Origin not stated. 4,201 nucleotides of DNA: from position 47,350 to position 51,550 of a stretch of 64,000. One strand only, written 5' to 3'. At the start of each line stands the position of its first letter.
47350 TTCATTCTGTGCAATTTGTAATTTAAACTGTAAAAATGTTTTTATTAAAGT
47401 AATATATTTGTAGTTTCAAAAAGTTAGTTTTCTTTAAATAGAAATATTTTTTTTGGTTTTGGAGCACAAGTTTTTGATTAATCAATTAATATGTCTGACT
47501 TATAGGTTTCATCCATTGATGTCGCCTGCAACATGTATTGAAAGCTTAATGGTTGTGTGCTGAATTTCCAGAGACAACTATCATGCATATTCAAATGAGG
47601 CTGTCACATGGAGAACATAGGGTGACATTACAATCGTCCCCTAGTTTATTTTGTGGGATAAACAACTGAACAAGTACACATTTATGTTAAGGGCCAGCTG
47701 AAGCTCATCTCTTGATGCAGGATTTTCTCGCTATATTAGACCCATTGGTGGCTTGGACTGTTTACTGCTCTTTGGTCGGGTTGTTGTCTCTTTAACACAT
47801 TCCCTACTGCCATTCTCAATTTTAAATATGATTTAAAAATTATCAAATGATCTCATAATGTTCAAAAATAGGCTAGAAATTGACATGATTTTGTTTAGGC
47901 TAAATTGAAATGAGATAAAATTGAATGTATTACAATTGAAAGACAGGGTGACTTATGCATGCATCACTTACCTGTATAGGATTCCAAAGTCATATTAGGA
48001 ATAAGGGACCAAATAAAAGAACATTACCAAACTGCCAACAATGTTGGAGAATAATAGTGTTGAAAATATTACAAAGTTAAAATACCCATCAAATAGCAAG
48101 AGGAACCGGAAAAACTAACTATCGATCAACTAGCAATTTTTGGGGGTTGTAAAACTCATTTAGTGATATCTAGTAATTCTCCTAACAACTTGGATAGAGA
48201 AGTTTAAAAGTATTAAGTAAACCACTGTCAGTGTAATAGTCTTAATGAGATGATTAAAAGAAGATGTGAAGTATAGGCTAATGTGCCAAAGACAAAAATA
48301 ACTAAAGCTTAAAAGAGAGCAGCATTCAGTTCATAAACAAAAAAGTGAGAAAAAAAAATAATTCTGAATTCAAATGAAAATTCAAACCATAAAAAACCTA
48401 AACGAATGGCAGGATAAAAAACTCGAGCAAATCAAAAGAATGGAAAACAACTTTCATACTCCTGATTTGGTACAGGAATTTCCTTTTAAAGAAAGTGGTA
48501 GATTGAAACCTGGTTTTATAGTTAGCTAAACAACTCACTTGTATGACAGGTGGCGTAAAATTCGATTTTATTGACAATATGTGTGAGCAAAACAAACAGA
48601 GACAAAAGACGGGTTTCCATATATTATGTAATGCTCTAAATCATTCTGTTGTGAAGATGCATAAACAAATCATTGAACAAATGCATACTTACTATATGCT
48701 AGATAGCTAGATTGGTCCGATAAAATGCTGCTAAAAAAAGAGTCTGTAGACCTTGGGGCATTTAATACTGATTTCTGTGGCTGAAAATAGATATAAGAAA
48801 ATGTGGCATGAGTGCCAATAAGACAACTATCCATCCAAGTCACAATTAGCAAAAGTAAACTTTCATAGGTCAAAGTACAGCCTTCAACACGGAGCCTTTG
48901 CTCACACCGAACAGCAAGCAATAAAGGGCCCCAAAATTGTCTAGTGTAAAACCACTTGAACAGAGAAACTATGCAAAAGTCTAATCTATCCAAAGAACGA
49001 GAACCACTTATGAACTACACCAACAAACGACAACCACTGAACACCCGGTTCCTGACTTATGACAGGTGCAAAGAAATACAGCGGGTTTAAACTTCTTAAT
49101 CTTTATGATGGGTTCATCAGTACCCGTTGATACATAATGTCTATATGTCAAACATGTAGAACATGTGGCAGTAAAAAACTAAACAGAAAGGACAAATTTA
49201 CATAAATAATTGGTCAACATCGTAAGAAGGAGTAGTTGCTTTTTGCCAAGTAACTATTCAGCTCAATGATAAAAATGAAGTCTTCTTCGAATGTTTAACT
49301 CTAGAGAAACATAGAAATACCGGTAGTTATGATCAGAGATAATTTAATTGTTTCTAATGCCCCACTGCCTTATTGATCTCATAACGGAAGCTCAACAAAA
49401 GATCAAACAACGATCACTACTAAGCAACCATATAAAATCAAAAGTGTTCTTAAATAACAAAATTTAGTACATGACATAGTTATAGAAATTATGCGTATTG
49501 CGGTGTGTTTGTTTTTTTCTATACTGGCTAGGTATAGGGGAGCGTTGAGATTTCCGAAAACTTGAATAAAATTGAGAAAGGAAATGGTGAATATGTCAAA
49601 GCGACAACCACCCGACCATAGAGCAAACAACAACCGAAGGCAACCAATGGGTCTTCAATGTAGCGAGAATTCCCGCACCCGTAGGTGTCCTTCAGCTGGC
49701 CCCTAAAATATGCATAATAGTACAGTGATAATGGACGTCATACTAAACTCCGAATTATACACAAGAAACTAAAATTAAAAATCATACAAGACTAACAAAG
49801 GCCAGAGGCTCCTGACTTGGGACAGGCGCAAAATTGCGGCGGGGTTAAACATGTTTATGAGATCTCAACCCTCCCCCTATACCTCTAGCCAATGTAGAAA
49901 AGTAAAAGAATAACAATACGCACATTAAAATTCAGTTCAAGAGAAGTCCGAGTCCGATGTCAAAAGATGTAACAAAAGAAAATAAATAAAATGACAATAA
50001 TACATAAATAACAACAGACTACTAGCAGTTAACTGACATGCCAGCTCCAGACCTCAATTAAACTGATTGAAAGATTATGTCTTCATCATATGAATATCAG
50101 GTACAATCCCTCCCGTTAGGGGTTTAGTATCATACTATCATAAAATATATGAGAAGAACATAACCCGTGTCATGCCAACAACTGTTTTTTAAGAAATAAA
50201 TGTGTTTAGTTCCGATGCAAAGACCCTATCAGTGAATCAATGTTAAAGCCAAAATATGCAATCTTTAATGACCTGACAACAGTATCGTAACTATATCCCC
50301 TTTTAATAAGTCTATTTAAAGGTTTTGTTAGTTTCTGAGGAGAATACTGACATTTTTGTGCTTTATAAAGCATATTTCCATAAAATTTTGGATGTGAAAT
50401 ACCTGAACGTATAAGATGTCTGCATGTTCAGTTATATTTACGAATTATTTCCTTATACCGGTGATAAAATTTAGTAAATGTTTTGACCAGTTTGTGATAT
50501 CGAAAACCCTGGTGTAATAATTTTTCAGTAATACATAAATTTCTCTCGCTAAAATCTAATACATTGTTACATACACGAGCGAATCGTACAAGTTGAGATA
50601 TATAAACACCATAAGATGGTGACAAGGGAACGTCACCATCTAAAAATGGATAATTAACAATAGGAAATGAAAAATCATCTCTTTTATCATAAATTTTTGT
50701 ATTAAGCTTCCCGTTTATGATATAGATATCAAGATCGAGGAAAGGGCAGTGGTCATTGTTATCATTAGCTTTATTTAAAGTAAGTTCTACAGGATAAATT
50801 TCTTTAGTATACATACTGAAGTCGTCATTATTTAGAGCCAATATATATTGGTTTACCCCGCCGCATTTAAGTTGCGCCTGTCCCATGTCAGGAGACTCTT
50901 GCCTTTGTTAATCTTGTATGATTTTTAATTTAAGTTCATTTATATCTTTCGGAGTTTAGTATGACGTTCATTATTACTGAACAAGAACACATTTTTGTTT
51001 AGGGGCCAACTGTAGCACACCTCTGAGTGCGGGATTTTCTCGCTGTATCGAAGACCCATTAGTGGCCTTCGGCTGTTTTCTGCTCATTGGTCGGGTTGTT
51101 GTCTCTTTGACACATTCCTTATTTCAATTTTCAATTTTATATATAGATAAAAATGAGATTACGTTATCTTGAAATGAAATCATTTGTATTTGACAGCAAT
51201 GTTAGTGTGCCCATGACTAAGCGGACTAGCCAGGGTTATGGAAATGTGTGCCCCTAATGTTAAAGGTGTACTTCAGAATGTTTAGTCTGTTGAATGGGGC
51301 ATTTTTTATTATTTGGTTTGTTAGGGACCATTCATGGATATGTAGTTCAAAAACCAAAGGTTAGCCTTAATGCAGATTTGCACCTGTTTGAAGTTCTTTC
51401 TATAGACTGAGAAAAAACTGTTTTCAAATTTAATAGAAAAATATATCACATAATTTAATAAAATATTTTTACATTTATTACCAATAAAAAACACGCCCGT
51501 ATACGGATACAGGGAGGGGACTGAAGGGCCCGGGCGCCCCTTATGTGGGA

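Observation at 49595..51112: Roughly 1.5-kb element with about 250-bp terminal inverted repeats enclosing a 152-aa ORF of unrecognised family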

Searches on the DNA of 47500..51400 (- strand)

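Call 13: search_rna_families(source=window, start=47500, end=51400, threshold=evalue, max_evalue=10)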
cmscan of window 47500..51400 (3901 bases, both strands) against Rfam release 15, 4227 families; matches with E-value up to 10: 5.
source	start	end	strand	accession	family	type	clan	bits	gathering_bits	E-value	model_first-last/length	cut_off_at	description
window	50087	50151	-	RF00031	SECIS_1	Cis-reg;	-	30.9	35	0.0026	1-64/64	no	Selenocysteine insertion sequence 1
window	50639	50726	+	RF01586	snoR09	Gene; snRNA; snoRNA; CD-box;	-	23.4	50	4.3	1-84/84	no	small nucleolar RNA snoR09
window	48237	48260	-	RF01354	CRISPR-DR45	Gene; CRISPR;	-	21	37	3.4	1-24/24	no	CRISPR RNA direct repeat element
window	50386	50442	+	RF02054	STnc420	Gene; sRNA;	-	17.7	70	8.6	1-58/58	no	Salmonella enterica sRNA STnc420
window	49385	49557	+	RF01295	SCARNA7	Gene; snRNA; snoRNA; scaRNA;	-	15.1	65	1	1-330/330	no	Small Cajal body-specific RNA 7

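Call 33: search_rna_families(sources=[L002, L007, L001], threshold=evalue, max_evalue=1, show_alignments=3)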
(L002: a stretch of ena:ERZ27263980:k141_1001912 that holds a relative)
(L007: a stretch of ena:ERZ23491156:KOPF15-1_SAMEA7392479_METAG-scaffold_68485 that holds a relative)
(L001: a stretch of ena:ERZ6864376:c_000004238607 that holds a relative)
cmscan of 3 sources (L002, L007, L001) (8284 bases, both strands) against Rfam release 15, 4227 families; matches with E-value up to 1: 4.
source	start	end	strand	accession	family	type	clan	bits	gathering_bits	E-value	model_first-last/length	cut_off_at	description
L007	1172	1232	+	RF00031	SECIS_1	Cis-reg;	-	25.6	35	0.15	1-64/64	no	Selenocysteine insertion sequence 1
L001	4915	4990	-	RF04235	mir-242_2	Gene; miRNA;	-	22.8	56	0.1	1-81/81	no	mir-242_2 microRNA precursor family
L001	293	347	+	RF00612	SNORD75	Gene; snRNA; snoRNA; CD-box;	-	21.6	50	0.049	1-62/62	no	Small nucleolar RNA SNORD75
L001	4915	4990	+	RF04235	mir-242_2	Gene; miRNA;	-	20.8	56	0.46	1-81/81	no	mir-242_2 microRNA precursor family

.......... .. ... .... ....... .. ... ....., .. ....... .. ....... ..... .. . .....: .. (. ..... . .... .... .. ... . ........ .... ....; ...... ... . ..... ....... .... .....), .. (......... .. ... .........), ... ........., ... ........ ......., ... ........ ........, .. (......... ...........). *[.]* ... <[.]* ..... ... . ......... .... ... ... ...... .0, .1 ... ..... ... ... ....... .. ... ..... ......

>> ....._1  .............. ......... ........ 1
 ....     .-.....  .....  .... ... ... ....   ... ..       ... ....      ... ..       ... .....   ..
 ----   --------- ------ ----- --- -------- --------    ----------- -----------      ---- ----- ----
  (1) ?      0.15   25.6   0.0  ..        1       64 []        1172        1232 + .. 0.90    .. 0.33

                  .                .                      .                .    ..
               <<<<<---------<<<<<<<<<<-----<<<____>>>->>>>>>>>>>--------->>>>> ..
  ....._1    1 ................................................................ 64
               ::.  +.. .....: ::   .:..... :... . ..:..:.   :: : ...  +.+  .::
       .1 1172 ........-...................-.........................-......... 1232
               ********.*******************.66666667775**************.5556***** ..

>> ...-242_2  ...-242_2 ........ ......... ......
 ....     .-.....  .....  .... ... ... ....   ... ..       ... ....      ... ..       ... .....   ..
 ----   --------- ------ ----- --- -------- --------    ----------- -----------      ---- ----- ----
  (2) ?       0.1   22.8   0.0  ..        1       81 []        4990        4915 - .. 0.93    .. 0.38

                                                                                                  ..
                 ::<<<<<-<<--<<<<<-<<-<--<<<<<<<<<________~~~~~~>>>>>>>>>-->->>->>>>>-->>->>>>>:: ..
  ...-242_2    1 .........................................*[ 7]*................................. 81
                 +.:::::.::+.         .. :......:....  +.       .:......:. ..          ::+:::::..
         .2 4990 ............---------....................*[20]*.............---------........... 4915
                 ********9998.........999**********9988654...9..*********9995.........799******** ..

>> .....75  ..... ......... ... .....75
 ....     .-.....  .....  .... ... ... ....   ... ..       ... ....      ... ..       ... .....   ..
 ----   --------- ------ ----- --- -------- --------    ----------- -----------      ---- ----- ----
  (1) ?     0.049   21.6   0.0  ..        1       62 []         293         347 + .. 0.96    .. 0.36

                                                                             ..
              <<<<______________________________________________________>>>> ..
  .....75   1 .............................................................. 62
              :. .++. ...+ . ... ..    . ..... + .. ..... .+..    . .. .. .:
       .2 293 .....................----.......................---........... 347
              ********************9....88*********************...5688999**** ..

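Call 34: search_rna_families(source=window, start=49850, end=50430, threshold=evalue, max_evalue=1, show_alignments=2)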
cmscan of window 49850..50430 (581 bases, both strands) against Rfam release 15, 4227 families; matches with E-value up to 1: 1.
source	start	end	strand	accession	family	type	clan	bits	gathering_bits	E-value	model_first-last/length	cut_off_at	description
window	50087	50151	-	RF00031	SECIS_1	Cis-reg;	-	30.9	35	0.00038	1-64/64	no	Selenocysteine insertion sequence 1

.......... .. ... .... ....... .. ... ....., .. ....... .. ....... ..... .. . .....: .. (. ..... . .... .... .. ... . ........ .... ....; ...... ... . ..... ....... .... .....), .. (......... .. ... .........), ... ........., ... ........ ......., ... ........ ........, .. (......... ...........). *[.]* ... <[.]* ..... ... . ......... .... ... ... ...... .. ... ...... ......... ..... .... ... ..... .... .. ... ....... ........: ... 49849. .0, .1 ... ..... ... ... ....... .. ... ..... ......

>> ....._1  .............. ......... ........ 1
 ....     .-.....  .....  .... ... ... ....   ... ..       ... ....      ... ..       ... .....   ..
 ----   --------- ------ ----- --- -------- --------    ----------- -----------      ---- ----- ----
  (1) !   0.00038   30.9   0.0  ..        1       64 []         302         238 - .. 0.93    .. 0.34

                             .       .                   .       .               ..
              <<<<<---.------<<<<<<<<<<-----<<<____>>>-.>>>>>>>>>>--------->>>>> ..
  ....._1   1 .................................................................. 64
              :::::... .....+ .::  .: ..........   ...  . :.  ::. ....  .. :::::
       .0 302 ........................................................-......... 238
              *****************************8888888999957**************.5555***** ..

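Call 62: search_rna_families(sources=[L011, L009, L010], threshold=evalue, max_evalue=5, show_alignments=3)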
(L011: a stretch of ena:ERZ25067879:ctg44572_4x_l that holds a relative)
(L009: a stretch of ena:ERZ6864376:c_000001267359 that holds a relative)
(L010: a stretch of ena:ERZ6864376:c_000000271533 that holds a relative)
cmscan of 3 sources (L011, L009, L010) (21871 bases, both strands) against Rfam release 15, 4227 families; matches with E-value up to 5: 18.
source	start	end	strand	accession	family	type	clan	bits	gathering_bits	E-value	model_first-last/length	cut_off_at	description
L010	3946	4014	+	RF03510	mir-3660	Gene; miRNA;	-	36.7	70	0.0002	1-82/82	no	mir-3660 microRNA precursor family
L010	3993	4059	-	RF00650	mir-153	Gene; miRNA;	-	32.5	54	0.012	1-73/73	no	mir-153 microRNA precursor family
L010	3898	3965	+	RF03697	mir-722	Gene; miRNA;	-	32.4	81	0.0062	1-67/67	no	mir-722 microRNA precursor family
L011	7668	7735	+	RF00031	SECIS_1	Cis-reg;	-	31.7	35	0.0088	1-64/64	no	Selenocysteine insertion sequence 1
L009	5103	5167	+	RF00031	SECIS_1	Cis-reg;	-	31.7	35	0.0088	1-64/64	no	Selenocysteine insertion sequence 1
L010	3993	4059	+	RF00650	mir-153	Gene; miRNA;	-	30.6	54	0.037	1-73/73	no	mir-153 microRNA precursor family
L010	3877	3983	+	RF03693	MIR1919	Gene; miRNA;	-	28.2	85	0.054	1-123/123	no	MIR1919 microRNA precursor family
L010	4122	4211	-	RF03616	MIR1888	Gene; miRNA;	-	26.4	72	0.26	1-101/101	no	MIR1888 microRNA precursor family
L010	4078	4195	+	RF00721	MIR475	Gene; miRNA;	-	26.3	70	0.53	1-128/128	no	MIR475 microRNA precursor family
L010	4161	4223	-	RF03916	MIR400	Gene; miRNA;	-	25.7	83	0.19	1-103/103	no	MIR400 microRNA precursor family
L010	3873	3910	+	RF00650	mir-153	Gene; miRNA;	-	25.2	54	0.89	1-73/73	no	mir-153 microRNA precursor family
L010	3874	3987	-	RF03670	MIR3932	Gene; miRNA;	-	24.8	150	0.73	1-123/123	no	MIR3932 microRNA precursor family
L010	3882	3978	-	RF03693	MIR1919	Gene; miRNA;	-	24.4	85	0.59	1-123/123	no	MIR1919 microRNA precursor family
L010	3992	4060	+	RF00245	mir-19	Gene; miRNA;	CL00110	24.2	50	1.2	1-79/79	no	mir-19 microRNA precursor family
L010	3868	3996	-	RF02625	WsnRNA46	Gene; sRNA;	-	22.6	65.3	2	1-151/151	no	Wolbachia sRNA 46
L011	7514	7589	+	RF03027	RT-6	Gene; sRNA;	-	20.2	46.7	2.2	1-75/75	no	RT-6 RNA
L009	3719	3780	+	RF02931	Bacilli-1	Gene; sRNA;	-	19.6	55.6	2.5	1-65/65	no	Bacilli-1 RNA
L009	3541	3604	+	RF01804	Lambda_thermo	Cis-reg; thermoregulator;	-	19.1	50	4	1-59/59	no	Lambda phage CIII thermoregulator element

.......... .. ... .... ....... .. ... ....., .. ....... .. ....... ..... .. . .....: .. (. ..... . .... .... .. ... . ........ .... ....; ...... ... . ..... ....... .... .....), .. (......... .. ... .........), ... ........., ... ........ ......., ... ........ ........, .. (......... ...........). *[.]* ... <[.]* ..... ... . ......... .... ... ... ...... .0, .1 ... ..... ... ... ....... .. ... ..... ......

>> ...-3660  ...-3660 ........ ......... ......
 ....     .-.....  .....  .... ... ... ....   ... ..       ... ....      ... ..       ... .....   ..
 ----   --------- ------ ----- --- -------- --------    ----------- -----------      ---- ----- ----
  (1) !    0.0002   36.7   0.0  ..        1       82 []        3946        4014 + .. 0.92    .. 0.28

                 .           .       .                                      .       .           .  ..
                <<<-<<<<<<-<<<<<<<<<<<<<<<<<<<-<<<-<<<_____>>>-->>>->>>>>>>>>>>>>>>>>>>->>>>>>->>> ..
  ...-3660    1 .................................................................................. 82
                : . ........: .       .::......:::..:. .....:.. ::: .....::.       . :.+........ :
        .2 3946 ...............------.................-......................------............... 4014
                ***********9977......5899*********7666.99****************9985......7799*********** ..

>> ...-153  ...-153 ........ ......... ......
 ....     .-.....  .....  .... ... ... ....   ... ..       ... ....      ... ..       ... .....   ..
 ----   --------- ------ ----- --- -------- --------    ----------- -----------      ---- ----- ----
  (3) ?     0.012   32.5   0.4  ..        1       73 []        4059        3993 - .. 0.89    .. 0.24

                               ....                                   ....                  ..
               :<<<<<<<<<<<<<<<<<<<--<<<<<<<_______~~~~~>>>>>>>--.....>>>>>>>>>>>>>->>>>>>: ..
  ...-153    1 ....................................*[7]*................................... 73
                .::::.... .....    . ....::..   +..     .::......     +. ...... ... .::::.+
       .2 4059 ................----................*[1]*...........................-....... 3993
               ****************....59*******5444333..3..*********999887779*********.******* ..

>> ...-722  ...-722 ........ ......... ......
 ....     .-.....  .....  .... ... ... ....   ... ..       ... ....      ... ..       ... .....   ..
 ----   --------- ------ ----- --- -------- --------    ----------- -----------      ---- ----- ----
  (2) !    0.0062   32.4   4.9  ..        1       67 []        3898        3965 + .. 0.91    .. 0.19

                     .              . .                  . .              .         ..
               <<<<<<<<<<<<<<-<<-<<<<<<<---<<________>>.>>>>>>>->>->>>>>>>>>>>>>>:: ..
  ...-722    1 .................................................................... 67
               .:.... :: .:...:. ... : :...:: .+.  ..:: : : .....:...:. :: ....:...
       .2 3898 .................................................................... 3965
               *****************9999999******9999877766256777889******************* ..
